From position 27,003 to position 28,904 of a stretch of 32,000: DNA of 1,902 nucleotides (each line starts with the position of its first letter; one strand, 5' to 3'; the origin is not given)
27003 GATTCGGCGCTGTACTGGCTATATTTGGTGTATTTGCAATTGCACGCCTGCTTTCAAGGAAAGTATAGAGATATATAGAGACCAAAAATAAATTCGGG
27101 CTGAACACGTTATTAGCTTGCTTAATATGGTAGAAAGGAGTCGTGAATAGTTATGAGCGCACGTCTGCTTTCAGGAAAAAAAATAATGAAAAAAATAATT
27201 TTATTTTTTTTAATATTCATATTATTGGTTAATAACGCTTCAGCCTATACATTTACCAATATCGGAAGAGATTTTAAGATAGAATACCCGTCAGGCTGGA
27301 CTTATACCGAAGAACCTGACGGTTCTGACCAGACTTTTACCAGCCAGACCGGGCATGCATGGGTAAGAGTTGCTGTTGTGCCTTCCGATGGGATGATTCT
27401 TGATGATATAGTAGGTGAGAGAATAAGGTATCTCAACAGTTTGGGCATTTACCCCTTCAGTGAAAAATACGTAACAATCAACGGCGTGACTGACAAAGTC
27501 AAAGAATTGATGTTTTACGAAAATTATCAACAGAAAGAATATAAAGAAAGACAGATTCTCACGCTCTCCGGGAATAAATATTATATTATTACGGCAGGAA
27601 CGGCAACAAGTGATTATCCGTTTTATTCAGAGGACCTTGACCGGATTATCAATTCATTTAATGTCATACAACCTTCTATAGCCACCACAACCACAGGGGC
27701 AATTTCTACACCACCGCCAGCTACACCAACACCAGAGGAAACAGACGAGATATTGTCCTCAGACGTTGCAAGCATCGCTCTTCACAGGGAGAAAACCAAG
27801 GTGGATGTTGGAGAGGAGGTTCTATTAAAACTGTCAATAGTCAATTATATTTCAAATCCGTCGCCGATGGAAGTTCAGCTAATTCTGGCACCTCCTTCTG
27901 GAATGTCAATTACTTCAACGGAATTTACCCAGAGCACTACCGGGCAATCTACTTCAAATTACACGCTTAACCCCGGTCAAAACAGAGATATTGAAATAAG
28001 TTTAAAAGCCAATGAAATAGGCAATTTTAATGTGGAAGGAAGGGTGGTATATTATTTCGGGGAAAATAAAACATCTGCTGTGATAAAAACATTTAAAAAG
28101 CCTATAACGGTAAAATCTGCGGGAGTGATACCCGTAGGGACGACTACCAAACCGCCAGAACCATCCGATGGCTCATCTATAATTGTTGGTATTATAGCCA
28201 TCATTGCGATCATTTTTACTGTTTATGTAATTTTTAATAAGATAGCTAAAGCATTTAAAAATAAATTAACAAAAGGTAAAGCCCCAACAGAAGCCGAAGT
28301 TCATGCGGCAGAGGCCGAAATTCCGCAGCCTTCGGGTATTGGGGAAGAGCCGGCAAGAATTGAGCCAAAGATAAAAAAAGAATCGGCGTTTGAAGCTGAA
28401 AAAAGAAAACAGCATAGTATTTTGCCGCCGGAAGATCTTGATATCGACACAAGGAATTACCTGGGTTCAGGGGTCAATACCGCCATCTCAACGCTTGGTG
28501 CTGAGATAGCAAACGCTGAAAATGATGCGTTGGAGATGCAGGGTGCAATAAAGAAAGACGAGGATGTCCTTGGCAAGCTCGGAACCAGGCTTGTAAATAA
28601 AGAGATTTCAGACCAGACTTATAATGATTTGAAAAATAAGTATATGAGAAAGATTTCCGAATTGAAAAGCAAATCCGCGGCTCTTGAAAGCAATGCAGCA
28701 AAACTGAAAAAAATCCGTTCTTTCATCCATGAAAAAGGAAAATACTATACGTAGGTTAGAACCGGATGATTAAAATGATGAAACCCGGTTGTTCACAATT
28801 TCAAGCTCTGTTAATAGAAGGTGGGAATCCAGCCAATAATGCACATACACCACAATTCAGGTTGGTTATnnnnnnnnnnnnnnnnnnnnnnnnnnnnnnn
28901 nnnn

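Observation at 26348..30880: Four-gene envelope cluster united by a shared SHOCT-like helix, zinc ribbons and related beta-sandwich ectodomains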

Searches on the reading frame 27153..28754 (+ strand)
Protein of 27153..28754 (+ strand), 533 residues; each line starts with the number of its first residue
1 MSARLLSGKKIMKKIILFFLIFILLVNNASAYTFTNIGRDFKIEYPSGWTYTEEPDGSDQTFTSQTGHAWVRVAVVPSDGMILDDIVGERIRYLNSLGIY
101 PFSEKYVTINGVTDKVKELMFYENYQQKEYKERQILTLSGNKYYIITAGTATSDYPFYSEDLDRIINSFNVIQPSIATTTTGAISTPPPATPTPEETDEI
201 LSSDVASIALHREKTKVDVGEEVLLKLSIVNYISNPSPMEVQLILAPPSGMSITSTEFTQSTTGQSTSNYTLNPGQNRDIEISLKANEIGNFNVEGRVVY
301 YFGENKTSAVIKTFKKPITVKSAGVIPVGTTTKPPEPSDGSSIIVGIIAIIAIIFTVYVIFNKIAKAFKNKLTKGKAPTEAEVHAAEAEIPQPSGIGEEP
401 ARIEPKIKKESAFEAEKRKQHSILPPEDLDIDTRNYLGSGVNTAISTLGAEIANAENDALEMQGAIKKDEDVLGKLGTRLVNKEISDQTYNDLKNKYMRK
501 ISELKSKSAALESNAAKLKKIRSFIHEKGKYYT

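Call 3: search_protein_families(library=pfam, proteins=[window:27153-28754:+], max_evalue=1)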
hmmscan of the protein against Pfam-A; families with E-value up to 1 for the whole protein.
window:27153-28754:+ (533 aa): 5 families
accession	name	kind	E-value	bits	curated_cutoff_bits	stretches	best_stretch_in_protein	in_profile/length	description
PF18933.6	PsbP_2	-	2.3e-07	31.4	27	1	30-171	43-184/184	PsbP-like protein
PF01789.22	PsbP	-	1.1e-06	29.2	23.5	2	126-171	110-155/155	PsbP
PF13850.11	ERGIC_N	-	0.027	15.1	27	0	341-372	17-48/91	Endoplasmic Reticulum-Golgi Intermediate Compartment (ERGIC)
PF21633.3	MOV-10_Ig-like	-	0.051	14.1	27.4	1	234-305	41-109/126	Helicase MOV-10, Ig-like domain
PF01484.22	Col_cuticle_N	-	0.12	13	23.5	1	341-365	2-26/50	Nematode cuticle collagen N-terminal domain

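Call 4: search_protein_families(library=ncbifam, proteins=[window:27153-28754:+], max_evalue=1)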
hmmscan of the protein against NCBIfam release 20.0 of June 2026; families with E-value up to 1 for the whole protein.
window:27153-28754:+ (533 aa): 2 families
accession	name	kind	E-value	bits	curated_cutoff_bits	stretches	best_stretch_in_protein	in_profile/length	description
TIGR03593.1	yidC_nterm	equivalog_domain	0.015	14.9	58.25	1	347-454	4-96/363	membrane protein insertase YidC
NF040946.1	PSII_PsbP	equivalog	0.11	12.1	60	0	14-62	7-58/180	photosystem II reaction center PsbP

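Call 13: find_related_loci(query=window:27153-28754:+, collection=genome_contigs, flank=10000)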
Query window:27153-28754:+ (533 aa) in genome_contigs; peptide patterns used: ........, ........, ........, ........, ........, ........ (x = any residue, [..] = any of these).
599 stretches matched a pattern (row limit reached: there are more); 9 encode a relative of the query (tblastn E <= 1e-3); 9 distinct loci.
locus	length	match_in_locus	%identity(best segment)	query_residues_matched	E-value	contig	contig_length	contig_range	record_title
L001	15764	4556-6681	90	9-532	0e+0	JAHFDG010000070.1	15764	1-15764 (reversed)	MAG: Candidatus Methanoperedens sp. isolate nzgw24 NODE_3576_length_15765_cov_10.975773, whole genome shotgun sequence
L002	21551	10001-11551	90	9-533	0e+0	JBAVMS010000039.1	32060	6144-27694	MAG: Candidatus Methanoperedens sp. isolate MFD03797_ilm_asm_bin16 k127_142895, whole genome shotgun sequence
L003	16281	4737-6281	68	5-532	0e+0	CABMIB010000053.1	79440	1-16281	uncultured archaeon isolate LFW-280_3_1 genome assembly, contig: LFW28031_38, whole genome shotgun sequence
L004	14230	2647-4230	58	12-532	3e-179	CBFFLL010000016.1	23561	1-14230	Candidatus Methanoperedens nitroreducens isolate unclassified Methanoperidens genome assembly, contig: MAG037_16, whole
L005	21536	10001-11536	77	9-533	0e+0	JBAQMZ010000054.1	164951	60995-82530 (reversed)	MAG: Candidatus Methanoperedens sp. isolate MFD12050_ilm_asm_bin25 k127_76534, whole genome shotgun sequence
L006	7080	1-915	60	231-532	8e-109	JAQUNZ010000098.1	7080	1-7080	MAG: Candidatus Methanoperedens sp. isolate STD1_19 NODE_35465_length_7080_cov_4.785416_Sandtown_D1, whole genome shotgu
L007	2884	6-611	70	336-533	3e-71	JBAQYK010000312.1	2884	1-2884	MAG: Candidatus Methanoperedens sp. isolate MFD12011_ilm_asm_bin3 k127_109996, whole genome shotgun sequence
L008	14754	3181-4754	58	12-532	5e-154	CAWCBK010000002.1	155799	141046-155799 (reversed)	MAG: Euryarchaeota archaeon isolate MFD03899.bin.2.188 genome assembly, contig: contig_16533, whole genome shotgun seque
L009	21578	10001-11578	60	1-532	0e+0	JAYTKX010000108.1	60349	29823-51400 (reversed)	MAG: Methanobacteriota archaeon isolate GFS_3223 GFS_3223_107, whole genome shotgun sequence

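Call 32: find_homologous_proteins(query=window:27153-28754:+)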
Query window:27153-28754:+ (533 aa): 73 proteins with E <= 0.001 among 8000 candidates.
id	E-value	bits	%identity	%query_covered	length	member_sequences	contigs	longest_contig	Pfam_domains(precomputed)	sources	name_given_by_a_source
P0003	0.0e+0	1043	91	98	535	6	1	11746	PF01789.23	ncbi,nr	ncbi:MAG: PsbP-related protein [Candidatus Methanoperedens sp.]|nr:PsbP-related protein [Candidatus 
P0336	0.0e+0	1029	86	100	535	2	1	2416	PF01789.23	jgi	-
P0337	0.0e+0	1025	90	98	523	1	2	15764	PF01789.23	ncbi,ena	-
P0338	2.0e-297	1005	90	98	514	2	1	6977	PF01789.23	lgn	-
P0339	2.3e-284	962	85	98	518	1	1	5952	PF01789.23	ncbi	-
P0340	4.9e-282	954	82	100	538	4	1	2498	-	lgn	-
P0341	5.6e-267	905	79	98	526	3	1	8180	-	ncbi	-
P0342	1.8e-248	844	77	98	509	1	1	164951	-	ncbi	ncbi:MAG: PsbP-related protein [Candidatus Methanoperedens sp.]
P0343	1.8e-244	830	88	82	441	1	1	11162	PF01789.23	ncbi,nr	ncbi:MAG: hypothetical protein OIN85_03225, partial [Candidatus Methanoperedens sp.]|nr:hypothetical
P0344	5.5e-244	829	75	100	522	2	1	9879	-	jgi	jgi:hypothetical protein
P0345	2.8e-218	744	69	98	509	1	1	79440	-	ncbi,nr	ncbi:Uncharacterised protein [uncultured archaeon]|nr:Uncharacterised protein [uncultured archaeon]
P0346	1.8e-209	715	66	95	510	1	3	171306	-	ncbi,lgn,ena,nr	ncbi:MAG: hypothetical protein O8C66_03370 [Candidatus Methanoperedens sp.]|nr:hypothetical protein 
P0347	1.1e-200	686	63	100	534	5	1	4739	PF01789.23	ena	-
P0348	7.5e-200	683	65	100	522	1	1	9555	PF01789.23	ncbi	-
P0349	1.7e-199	682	65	100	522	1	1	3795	-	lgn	-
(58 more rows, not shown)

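Call 49: predict_structure(alignment_id=A4)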
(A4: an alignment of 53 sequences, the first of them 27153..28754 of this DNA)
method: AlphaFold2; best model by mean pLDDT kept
length: 533 residues; sequences in the alignment: 53
mean_pLDDT: 71.1   pTM: 0.35
mean pLDDT of the five models: 71.1, 69.6, 68.1, 64.8, 61.1
residues with pLDDT >= 90: 85; 70-90: 268; 50-70: 79; < 50: 101
segments of 3 or more residues with pLDDT < 50: 1-8, 175-202, 324-346, 369-407
pLDDT, mean of each block of 10 residues (from residue 1): 45 75 61 82 85 78 82 87 84 78 83 80 80 90 90 67 87 49 30 36 51 66 76 70 78 75 72 77 80 78 63 74 41 29 50 69 54 32 28 32 46 85 87 86 86 87 90 92 93 94 92 92 92 86
secondary structure, 60 per line:
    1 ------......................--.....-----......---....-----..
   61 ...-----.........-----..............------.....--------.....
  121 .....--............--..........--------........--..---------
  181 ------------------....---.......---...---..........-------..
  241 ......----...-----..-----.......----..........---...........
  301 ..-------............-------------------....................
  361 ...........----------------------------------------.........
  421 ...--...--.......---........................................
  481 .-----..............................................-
elements in order: H7-28 E31-35 E41-46 E50-53 E59-63 E69-77 H83-96 E103-107 E116-125 E128-139 E142-151 H160-167 E199-202 E206-212 E216-218 E222-231 E239-246 E251-253 E266-272 E277-286 E290-302 E310-321 H341-371 H412-423 H431-437 H441-481 H487-532

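Call 53: fold_search(model_id=the predicted structure, library=pdb)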
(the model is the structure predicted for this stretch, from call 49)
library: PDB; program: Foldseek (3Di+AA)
matches with E <= 10: 1594; with E <= 0.001: 242
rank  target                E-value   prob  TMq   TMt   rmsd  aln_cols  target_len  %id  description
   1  1v2b_B                6.3e-07  1.00  0.22  0.68   3.6       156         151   18  Crystal Structure of PsbP Protein in the Oxygen-Evolving Complex of Photosystem II from Higher Plants (released 2004-05-18)
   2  8jru_A                7.1e-07  1.00  0.17  0.26  24.5       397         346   10  Cryo-EM structure of the glucagon receptor bound to beta-arrestin 1 in ligand-free state (released 2023-08-16)
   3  4rth_A                7.9e-07  1.00  0.22  0.61   4.2       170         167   15  The crystal structure of PsbP from Zea mays (released 2015-03-11)
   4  2xb3                  1.3e-06  1.00  0.24  0.73   3.1       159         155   15  The Structure of Cyanobacterial PsbP (released 2010-08-25)
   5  1v2b_A                1.4e-06  1.00  0.22  0.67   3.9       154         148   17  Crystal Structure of PsbP Protein in the Oxygen-Evolving Complex of Photosystem II from Higher Plants (released 2004-05-18)
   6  9uco_A                1.4e-06  1.00  0.17  0.24  23.4       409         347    9  Cryo-EM structure of ADGRE1-beta arrestin1-scFv30 complex (released 2026-04-08)
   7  4rth_B                1.7e-06  1.00  0.22  0.61   4.1       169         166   15  The crystal structure of PsbP from Zea mays (released 2015-03-11)
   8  2vu4                  1.8e-06  1.00  0.22  0.68   3.9       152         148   14  Structure of PsbP protein from Spinacia oleracea at 1.98 A resolution (released 2009-07-21)
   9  7f1x_B                1.8e-06  1.00  0.17  0.25  24.0       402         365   10  X-ray crystal structure of visual arrestin complexed with inositol 1,4,5-triphosphate (released 2021-10-27)
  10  9mba_B                2.4e-06  1.00  0.16  0.23  23.7       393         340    9  Cryo-EM structure of complex of transducer-bound GPCR (released 2025-10-01)
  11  8j8v_A                2.7e-06  1.00  0.15  0.21  25.5       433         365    8  Structure of beta-arrestin2 in complex with D6Rpp (Local Refine) (released 2023-12-27)
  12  9uco_C                2.8e-06  1.00  0.15  0.21  25.8       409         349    9  Cryo-EM structure of ADGRE1-beta arrestin1-scFv30 complex (released 2026-04-08)
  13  3hlz_A                3.5e-06  1.00  0.21  0.40   3.4       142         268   14  Crystal structure of BT_1490 (NP_810393.1) from BACTEROIDES THETAIOTAOMICRON VPI-5482 at 1.50 A resolution (released 2009-06-16)
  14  3hlz_B                3.5e-06  1.00  0.21  0.40   3.4       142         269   14  Crystal structure of BT_1490 (NP_810393.1) from BACTEROIDES THETAIOTAOMICRON VPI-5482 at 1.50 A resolution (released 2009-06-16)
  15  8go8_A                5.0e-06  1.00  0.18  0.25  24.7       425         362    8  Structure of beta-arrestin1 in complex with a phosphopeptide corresponding to the human C5a anaphylatoxin chemotactic  (released 2023-05-17)
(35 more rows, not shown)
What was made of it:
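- On PsbP_2 / PsbP: Foldseek finds 2xb3, 1v2b and 4rth with TM 0.6-0.73 and rmsd 3-4 A (call 53).
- Closest known: PsbP / PsbP_2. Same: The model superposes on PsbP structures at TM 0.6-0.73 (calls 3, 53).
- Checked: The AF2 model matches PsbP crystal structures with TM 0.6-0.73 (calls 49, 53).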
